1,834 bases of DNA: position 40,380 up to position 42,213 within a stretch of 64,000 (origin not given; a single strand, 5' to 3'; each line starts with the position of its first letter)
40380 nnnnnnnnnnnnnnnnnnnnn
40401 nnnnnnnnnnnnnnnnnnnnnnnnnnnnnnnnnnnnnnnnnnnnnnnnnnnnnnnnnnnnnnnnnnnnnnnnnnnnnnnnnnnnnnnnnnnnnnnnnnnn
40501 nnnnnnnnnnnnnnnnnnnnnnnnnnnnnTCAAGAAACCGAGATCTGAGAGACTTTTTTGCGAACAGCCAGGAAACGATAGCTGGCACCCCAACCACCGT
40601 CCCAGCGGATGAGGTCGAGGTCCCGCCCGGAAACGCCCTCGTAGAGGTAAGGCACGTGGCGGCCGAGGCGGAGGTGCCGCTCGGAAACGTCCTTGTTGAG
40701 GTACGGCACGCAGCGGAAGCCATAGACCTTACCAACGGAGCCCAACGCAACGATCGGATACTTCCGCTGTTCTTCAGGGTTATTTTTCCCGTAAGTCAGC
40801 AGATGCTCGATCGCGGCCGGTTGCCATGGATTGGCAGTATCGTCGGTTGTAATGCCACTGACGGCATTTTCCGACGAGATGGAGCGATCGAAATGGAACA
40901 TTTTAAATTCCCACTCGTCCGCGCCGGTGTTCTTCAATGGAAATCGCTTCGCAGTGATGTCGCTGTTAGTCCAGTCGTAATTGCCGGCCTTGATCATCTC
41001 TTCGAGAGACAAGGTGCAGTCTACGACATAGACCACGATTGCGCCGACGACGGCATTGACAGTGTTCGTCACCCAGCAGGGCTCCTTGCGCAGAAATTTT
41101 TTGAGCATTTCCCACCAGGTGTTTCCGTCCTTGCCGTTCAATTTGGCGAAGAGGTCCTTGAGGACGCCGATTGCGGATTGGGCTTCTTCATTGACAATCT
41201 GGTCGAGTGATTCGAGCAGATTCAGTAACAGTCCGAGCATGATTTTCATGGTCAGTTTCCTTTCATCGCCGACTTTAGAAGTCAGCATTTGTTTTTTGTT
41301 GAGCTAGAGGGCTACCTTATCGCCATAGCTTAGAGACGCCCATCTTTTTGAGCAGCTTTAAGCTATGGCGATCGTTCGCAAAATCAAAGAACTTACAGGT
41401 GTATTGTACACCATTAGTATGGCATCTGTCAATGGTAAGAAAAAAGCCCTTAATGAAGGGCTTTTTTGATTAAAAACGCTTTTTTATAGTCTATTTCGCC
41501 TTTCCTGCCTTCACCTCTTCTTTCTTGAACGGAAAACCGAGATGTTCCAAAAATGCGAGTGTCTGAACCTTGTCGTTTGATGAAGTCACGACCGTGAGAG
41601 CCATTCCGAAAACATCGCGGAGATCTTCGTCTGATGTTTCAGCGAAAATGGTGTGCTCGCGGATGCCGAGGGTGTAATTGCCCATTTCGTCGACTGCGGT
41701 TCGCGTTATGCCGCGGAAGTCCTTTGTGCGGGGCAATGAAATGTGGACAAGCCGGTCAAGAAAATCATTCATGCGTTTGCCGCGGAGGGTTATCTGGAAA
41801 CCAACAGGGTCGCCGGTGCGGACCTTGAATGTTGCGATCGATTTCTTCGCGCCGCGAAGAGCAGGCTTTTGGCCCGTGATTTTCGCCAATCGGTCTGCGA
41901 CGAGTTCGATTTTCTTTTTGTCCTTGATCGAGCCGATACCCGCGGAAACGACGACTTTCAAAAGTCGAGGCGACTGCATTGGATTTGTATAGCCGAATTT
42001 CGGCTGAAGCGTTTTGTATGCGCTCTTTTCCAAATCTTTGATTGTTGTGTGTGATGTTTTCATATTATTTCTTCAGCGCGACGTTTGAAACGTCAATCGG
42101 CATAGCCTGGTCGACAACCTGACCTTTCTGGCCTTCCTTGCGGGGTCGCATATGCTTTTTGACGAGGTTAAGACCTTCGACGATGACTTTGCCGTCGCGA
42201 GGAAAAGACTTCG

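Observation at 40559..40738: VR carries a 54-nt tandem duplication relative to TR, and the two copies differ only at TR-adenine sites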

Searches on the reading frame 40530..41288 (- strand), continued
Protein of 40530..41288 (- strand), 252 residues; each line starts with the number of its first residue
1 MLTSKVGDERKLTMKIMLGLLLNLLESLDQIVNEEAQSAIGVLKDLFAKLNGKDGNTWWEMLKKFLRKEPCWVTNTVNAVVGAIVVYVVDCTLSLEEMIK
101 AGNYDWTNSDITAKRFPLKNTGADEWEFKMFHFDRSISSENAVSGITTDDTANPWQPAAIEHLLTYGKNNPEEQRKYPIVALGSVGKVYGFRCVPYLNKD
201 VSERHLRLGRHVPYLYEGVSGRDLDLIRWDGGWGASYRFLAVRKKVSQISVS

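Call 71: find_related_loci(query=A4, collection=viral_contigs, flank=5000)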
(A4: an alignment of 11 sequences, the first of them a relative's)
Query A4 (344 aa) in viral_contigs; peptide patterns used: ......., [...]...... (x = any residue, [..] = any of these).
315 stretches matched a pattern; 257 encode a relative of the query (tblastn E <= 1e-3); the best 80 are kept; 80 distinct loci.
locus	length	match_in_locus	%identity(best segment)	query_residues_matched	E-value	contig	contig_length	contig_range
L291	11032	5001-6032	100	1-344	0e+0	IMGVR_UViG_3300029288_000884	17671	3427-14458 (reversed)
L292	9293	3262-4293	100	1-344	0e+0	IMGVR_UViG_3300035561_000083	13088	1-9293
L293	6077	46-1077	100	1-344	0e+0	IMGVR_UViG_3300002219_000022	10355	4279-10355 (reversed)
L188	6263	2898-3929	100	1-344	0e+0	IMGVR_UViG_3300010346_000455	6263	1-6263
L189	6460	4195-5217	80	1-341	0e+0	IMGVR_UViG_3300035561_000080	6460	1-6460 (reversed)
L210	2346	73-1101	77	1-344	0e+0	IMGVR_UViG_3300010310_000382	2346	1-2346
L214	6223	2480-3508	77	1-344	0e+0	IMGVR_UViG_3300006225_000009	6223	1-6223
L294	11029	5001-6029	76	1-343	0e+0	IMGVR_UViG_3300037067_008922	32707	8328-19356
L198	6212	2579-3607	76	1-343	0e+0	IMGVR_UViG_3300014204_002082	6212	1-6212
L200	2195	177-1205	76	1-343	0e+0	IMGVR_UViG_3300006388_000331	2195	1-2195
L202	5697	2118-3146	76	1-343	0e+0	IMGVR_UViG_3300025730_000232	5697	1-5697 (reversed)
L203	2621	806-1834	76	1-343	0e+0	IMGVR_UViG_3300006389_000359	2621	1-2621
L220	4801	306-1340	74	1-344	0e+0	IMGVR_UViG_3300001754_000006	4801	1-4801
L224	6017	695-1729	74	1-344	4e-180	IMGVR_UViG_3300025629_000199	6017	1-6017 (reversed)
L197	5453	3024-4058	73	1-344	2e-179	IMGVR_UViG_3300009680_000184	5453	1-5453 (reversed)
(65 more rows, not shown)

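Call 72: find_related_loci(query=A5, collection=viral_contigs, flank=5000)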
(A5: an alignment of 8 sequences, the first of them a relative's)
Query A5 (389 aa) in viral_contigs; peptide patterns used: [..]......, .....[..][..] (x = any residue, [..] = any of these).
369 stretches matched a pattern; 342 encode a relative of the query (tblastn E <= 1e-3); the best 80 are kept; 80 distinct loci.
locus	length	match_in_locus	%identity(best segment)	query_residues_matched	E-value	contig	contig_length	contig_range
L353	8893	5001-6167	100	1-389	0e+0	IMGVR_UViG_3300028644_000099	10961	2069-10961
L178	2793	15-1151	68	4-382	0e+0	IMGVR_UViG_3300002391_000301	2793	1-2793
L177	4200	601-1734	68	5-382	0e+0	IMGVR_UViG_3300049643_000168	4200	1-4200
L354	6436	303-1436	67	5-382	9e-177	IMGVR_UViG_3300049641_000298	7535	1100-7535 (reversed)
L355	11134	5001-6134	67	5-382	6e-176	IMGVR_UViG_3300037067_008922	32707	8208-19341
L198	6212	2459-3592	67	5-382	1e-177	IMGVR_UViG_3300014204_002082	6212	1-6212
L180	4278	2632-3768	66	4-382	3e-178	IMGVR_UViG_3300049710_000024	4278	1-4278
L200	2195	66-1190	67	6-382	5e-180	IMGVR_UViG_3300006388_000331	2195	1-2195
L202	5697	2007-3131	67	6-382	3e-169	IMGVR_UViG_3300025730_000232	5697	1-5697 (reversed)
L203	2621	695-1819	67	6-382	3e-178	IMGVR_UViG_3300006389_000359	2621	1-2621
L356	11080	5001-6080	66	20-377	8e-166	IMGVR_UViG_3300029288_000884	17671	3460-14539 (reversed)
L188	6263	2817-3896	66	20-377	7e-167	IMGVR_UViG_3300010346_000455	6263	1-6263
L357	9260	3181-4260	66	20-377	7e-166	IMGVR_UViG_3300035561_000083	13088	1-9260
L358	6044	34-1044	68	41-377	2e-163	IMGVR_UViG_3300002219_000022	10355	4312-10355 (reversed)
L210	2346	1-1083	66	20-382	4e-173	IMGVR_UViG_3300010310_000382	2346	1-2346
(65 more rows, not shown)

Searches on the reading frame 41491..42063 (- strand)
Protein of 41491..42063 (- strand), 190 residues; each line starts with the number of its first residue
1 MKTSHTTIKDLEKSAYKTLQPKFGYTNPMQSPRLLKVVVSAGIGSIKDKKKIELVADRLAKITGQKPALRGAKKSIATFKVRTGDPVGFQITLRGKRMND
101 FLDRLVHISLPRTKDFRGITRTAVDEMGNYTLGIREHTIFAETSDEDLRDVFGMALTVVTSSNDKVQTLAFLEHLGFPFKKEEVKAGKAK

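Call 54: find_encoding_contigs(protein=window:41491-42063:-, flank=3500, max_places=10)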
Protein window:41491-42063:- (190 aa): 3 contigs read that carry it; 1 place shown.
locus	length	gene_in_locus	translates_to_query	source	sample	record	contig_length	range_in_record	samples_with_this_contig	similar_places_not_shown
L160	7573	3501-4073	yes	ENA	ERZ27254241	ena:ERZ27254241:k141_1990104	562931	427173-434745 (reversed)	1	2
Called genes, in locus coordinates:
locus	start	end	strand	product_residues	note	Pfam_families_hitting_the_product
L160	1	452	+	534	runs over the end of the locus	PF16927:HisKA_7TM, PF02518:HATPase_c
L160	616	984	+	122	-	PF00203:Ribosomal_S19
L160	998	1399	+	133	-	PF00237:Ribosomal_L22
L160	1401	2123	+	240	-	PF07650:KH_2, PF00189:Ribosomal_S3_C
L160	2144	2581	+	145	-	PF00252:Ribosomal_L16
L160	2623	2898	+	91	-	PF00366:Ribosomal_S17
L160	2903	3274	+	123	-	PF00238:Ribosomal_L14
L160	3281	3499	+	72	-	PF00467:KOW (weak), PF17136:ribosomal_L24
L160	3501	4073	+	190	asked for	PF00281:Ribosomal_L5, PF00673:Ribosomal_L5_C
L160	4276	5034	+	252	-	-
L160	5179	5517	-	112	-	-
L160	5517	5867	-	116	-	PF22296:bAvd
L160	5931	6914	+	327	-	PF00078:RVT_1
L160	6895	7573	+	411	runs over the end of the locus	PF00464:SHMT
